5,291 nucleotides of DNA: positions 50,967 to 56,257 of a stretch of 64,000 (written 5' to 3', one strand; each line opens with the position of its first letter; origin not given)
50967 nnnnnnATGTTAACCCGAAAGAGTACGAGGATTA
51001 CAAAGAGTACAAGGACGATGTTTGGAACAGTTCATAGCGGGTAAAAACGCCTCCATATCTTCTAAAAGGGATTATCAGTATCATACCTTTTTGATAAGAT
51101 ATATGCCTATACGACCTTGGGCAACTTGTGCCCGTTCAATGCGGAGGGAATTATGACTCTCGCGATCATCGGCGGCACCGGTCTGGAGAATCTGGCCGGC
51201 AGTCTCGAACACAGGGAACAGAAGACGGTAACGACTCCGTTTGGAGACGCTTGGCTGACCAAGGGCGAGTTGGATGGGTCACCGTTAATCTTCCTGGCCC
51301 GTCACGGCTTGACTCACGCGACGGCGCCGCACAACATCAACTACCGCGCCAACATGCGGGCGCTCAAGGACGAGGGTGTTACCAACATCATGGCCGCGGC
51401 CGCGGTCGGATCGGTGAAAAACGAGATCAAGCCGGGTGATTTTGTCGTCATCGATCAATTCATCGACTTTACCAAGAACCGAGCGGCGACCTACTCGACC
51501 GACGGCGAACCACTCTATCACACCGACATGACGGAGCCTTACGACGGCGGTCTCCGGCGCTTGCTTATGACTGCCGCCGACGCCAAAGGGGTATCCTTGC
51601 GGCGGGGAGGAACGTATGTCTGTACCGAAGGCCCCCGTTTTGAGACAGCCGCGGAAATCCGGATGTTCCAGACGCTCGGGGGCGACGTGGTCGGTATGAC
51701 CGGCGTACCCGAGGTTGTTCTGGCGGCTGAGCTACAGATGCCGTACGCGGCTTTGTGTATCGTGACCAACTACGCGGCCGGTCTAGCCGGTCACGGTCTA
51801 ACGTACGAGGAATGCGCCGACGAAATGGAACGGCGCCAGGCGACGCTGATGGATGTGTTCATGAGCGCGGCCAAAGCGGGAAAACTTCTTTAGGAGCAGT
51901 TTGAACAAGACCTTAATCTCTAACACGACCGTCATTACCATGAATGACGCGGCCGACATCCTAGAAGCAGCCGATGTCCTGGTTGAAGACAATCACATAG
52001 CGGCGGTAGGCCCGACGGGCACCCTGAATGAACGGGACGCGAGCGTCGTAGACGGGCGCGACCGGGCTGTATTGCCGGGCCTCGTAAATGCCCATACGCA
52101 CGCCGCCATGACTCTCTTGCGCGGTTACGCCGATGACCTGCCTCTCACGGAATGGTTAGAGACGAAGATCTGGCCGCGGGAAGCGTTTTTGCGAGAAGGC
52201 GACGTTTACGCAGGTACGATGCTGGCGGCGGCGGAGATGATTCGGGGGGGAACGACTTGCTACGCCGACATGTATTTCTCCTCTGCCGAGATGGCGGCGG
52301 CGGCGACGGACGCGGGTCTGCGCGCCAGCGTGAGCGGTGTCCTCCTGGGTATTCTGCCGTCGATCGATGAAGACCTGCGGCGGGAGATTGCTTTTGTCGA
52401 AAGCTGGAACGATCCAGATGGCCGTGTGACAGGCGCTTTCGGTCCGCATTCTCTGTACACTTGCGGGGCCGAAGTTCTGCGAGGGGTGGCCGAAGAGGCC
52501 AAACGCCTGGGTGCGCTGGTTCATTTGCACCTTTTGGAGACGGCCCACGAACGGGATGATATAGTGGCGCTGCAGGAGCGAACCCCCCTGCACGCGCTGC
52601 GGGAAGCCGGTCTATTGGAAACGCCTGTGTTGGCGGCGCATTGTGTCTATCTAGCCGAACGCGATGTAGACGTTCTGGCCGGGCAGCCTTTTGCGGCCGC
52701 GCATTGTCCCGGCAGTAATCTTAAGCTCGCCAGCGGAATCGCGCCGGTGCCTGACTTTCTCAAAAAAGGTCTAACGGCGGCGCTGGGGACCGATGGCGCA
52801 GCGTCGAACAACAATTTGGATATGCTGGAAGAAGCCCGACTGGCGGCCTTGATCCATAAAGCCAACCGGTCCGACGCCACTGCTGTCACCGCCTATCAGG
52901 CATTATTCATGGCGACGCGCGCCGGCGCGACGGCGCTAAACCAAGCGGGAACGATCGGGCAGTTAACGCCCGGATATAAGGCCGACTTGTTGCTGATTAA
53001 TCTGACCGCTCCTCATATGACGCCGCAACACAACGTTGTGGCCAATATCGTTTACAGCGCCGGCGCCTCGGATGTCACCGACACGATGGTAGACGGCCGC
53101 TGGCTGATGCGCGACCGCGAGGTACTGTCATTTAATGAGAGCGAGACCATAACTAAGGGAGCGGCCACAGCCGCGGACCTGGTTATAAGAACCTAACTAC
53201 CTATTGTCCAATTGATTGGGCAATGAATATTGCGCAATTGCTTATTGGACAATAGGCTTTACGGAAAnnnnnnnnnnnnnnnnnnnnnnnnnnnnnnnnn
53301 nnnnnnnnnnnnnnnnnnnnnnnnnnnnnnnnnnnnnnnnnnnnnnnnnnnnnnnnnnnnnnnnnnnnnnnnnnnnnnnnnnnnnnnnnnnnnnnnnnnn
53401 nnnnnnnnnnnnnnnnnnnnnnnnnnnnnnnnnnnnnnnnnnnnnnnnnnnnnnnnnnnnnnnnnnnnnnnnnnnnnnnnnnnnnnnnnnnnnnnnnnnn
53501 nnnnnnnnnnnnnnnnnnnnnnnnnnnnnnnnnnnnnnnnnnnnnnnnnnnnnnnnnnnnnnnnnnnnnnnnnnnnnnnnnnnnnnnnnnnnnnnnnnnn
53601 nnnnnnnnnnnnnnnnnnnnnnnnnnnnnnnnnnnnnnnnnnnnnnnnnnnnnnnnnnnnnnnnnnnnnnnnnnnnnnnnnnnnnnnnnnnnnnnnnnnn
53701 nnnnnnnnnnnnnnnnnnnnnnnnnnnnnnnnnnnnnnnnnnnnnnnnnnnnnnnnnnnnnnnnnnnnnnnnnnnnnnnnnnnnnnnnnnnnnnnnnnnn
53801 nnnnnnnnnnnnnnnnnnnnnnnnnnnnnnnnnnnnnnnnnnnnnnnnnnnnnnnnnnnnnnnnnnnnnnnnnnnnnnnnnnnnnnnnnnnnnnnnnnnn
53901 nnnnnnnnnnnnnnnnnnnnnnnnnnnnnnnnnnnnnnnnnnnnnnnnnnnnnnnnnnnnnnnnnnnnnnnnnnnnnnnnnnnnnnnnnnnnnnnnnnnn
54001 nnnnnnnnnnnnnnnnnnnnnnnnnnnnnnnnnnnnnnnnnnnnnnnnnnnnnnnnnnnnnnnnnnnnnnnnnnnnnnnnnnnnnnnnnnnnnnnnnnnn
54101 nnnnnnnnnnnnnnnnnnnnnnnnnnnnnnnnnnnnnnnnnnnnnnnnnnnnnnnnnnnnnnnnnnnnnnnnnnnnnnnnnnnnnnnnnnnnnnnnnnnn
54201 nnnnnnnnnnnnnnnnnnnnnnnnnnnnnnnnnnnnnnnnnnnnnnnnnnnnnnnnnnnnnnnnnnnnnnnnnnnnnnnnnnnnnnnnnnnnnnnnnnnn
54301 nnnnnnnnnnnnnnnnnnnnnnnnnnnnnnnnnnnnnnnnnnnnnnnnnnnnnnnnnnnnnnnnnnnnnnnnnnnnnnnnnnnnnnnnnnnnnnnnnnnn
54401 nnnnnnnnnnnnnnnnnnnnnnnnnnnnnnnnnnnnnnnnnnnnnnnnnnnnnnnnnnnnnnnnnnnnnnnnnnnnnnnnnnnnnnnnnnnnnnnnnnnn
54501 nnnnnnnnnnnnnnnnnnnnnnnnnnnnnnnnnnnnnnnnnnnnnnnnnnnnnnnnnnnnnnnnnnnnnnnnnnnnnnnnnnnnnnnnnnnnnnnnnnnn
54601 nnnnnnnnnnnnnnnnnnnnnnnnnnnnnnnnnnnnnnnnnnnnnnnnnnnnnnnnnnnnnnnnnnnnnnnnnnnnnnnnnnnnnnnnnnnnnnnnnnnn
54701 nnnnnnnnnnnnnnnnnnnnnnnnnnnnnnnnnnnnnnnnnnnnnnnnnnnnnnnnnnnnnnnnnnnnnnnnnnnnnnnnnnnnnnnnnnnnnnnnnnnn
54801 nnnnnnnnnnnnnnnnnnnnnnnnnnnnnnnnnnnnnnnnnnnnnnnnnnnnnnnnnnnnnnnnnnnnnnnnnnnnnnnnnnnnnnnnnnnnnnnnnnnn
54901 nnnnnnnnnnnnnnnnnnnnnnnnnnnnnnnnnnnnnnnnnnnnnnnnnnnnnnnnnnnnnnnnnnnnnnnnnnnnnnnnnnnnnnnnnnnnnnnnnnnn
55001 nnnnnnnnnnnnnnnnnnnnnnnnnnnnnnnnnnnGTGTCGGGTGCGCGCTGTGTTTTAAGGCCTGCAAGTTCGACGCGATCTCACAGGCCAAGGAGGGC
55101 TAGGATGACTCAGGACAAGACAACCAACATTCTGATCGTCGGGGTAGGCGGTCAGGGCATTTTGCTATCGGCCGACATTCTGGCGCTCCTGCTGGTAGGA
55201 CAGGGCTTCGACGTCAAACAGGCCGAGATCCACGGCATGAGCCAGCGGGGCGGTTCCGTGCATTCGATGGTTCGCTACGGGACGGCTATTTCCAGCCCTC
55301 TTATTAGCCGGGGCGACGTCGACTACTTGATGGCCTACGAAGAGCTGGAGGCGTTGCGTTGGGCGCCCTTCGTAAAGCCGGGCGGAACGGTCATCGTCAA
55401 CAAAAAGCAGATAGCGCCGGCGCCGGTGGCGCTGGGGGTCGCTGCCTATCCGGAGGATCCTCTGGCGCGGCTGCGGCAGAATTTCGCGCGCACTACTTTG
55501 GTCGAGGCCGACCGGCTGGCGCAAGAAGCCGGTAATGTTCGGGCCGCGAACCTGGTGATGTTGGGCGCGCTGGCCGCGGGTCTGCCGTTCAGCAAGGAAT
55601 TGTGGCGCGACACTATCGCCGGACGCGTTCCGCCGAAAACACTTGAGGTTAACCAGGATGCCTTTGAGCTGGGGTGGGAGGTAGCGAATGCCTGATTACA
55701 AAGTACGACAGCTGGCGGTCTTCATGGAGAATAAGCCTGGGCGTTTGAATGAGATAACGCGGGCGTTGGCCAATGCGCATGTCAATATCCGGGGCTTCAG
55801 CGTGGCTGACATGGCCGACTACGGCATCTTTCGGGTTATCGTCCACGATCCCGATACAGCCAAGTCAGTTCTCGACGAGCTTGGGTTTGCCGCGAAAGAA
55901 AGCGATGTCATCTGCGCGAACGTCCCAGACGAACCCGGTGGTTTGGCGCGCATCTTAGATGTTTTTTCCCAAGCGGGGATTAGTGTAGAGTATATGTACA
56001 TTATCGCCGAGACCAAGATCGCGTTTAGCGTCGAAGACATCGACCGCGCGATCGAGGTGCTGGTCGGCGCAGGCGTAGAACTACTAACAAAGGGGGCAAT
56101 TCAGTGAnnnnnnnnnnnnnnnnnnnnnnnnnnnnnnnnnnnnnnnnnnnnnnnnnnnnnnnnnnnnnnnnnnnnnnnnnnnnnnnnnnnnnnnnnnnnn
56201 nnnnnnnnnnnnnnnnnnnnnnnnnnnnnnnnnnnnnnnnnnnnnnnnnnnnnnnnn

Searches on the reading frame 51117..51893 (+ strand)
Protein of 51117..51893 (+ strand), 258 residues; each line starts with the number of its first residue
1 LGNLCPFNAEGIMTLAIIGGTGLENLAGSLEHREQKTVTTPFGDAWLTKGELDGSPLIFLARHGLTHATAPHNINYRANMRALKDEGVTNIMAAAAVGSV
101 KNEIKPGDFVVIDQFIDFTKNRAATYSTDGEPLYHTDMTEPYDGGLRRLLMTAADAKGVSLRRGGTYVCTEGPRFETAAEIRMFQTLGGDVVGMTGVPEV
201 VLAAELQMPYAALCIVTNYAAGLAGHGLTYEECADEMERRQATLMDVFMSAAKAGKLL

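Call 40: search_protein_families(library=pfam, max_evalue=1e-8, proteins=[window:51117-51893:+])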
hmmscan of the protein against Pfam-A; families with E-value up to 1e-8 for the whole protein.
window:51117-51893:+ (258 aa): 1 family
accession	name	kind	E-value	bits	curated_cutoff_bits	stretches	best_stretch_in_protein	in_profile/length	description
PF01048.26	PNP_UDP_1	-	1e-49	169.5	25.1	1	14-247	1-227/233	Phosphorylase superfamily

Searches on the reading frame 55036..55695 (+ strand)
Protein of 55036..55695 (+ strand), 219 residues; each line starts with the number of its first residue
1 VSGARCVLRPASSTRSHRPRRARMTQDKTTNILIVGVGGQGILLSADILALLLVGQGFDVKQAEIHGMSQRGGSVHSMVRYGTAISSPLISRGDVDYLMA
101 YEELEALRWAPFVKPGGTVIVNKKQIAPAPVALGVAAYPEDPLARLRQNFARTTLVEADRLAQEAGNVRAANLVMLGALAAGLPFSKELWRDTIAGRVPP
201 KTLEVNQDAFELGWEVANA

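Call 40: search_protein_families(library=pfam, max_evalue=1e-8, proteins=[window:55036-55695:+])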
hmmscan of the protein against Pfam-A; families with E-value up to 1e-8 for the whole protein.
window:55036-55695:+ (219 aa): 1 family
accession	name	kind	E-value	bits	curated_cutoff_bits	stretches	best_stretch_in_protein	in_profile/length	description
PF01558.24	POR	-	1.6e-35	123.3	27.4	1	38-214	1-172/173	Pyruvate ferredoxin/flavodoxin oxidoreductase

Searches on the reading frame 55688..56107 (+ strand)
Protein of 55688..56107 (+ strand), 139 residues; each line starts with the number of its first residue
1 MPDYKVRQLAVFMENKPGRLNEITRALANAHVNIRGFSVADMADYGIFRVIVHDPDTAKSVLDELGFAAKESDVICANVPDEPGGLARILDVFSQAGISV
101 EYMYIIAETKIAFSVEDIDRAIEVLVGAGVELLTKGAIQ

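Call 40: search_protein_families(library=pfam, max_evalue=1e-8, proteins=[window:55688-56107:+])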
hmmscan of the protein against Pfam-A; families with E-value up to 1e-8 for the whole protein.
window:55688-56107:+ (139 aa): 3 families
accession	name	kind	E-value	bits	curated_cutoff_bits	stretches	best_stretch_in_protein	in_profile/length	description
PF19571.5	ACT_8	-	1.1e-22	80.8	23.5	1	6-133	3-133/141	ACT domain pair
PF01842.31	ACT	-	9e-21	73.7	27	1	9-65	3-61/66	ACT domain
PF22629.2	ACT_AHAS_ss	-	3.2e-10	40.5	27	0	9-65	1-59/67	AHAS small subunit-like ACT domain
